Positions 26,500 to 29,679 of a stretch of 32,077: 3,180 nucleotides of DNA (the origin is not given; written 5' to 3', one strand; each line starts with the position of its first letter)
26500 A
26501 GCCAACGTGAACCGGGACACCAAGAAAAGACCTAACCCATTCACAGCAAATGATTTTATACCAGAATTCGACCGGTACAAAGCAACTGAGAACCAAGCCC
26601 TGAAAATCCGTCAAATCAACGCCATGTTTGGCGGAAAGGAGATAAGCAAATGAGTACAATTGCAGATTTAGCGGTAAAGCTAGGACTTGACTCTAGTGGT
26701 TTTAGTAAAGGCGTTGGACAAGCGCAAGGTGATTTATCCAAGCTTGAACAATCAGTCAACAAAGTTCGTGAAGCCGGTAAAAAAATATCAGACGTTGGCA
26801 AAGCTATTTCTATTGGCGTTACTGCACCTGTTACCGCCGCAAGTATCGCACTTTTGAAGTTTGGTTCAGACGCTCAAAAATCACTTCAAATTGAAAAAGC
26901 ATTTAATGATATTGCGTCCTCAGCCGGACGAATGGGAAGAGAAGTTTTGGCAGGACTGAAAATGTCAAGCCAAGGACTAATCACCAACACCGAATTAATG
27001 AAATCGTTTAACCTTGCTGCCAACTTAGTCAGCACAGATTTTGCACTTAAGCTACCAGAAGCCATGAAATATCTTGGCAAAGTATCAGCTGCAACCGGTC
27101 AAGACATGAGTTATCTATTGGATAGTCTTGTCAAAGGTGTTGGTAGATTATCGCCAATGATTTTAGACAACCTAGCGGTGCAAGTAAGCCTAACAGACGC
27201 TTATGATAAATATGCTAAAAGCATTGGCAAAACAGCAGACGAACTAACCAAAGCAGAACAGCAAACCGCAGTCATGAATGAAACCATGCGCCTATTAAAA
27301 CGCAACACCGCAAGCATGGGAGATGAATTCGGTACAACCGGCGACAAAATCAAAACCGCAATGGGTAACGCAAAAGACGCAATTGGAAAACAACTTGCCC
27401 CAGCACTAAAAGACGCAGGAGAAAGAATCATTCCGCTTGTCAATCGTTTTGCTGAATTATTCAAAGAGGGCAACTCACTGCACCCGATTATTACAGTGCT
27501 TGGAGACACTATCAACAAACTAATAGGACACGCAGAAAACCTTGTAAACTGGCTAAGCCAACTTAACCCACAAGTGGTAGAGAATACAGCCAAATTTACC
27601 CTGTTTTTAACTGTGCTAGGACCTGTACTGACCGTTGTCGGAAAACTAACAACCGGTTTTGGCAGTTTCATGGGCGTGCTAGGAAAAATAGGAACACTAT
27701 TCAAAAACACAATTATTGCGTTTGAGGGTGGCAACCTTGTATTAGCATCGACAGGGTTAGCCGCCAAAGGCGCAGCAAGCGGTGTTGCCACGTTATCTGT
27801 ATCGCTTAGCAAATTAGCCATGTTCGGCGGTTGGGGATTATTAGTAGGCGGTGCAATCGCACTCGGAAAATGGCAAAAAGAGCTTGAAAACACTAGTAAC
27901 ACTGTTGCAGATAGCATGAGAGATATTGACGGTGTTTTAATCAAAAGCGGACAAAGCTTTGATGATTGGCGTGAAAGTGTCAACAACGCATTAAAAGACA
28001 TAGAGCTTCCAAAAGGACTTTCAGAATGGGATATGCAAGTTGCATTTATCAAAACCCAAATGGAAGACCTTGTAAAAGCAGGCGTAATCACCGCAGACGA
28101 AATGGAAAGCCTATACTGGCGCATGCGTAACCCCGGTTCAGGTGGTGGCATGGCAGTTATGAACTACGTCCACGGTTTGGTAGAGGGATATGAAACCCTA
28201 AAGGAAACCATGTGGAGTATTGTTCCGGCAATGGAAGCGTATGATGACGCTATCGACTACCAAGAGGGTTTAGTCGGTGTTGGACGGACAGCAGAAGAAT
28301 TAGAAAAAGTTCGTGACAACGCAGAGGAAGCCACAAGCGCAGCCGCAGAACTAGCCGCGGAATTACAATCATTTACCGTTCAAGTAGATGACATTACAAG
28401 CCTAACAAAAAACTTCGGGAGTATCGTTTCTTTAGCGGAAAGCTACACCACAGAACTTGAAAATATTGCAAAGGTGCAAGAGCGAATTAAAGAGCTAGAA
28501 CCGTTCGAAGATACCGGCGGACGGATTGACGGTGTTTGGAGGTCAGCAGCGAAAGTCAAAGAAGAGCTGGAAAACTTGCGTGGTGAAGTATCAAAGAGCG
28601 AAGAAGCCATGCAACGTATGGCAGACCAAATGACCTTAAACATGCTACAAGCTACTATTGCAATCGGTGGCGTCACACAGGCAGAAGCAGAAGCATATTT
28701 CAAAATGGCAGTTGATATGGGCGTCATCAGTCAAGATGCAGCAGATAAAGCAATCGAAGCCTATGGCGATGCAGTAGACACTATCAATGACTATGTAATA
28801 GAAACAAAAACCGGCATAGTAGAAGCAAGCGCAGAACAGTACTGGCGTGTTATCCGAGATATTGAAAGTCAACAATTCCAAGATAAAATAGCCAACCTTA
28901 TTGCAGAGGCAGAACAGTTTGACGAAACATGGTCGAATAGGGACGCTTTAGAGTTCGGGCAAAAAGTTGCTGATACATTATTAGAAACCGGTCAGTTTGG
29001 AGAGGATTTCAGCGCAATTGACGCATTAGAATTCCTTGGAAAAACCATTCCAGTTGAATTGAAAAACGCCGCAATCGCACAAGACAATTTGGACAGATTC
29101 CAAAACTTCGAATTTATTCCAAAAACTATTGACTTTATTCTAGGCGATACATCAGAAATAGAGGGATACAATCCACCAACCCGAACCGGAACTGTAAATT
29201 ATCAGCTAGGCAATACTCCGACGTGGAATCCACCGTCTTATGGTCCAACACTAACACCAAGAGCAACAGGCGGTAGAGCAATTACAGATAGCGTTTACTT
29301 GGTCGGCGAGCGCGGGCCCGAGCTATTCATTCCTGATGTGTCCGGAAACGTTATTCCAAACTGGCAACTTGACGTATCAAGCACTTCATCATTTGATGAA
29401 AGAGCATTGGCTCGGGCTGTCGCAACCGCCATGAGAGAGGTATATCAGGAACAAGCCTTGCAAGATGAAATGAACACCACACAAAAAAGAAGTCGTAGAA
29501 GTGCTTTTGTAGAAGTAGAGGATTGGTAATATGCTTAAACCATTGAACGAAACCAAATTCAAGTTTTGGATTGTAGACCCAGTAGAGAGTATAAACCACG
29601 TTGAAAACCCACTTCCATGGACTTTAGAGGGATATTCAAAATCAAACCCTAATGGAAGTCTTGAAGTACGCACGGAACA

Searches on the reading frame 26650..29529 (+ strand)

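Call 83: search_protein_families(library=phrogs, proteins=[window:26650-29529:+], max_evalue=0.00001)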
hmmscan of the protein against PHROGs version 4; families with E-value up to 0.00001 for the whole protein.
window:26650-29529:+ (959 aa): 9 families
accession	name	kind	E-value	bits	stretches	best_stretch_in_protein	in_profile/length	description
phrog_1533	-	tail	2.5e-19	69.4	1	207-444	492-707/1688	tail length tape measure protein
phrog_1293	-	tail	4.8e-15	55.5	1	275-452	490-671/1424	tail length tape measure protein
phrog_1538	-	tail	6.9e-12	45.9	0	1-756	1-550/811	tail length tape measure protein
phrog_3779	-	tail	6.5e-11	42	1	145-214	277-353/1225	tail length tape measure protein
phrog_4704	-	tail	8.9e-10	38.8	0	30-74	173-221/625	tail length tape measure protein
phrog_32115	-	unknown function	6.4e-09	35.1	1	78-191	125-227/1310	-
phrog_58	-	tail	3e-07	30.1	1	6-405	176-639/1544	tail length tape measure protein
phrog_30701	-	unknown function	5.5e-07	30.5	1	868-904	109-145/188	-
phrog_1272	-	tail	3.3e-06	26.1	0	192-593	494-776/1606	tail length tape measure protein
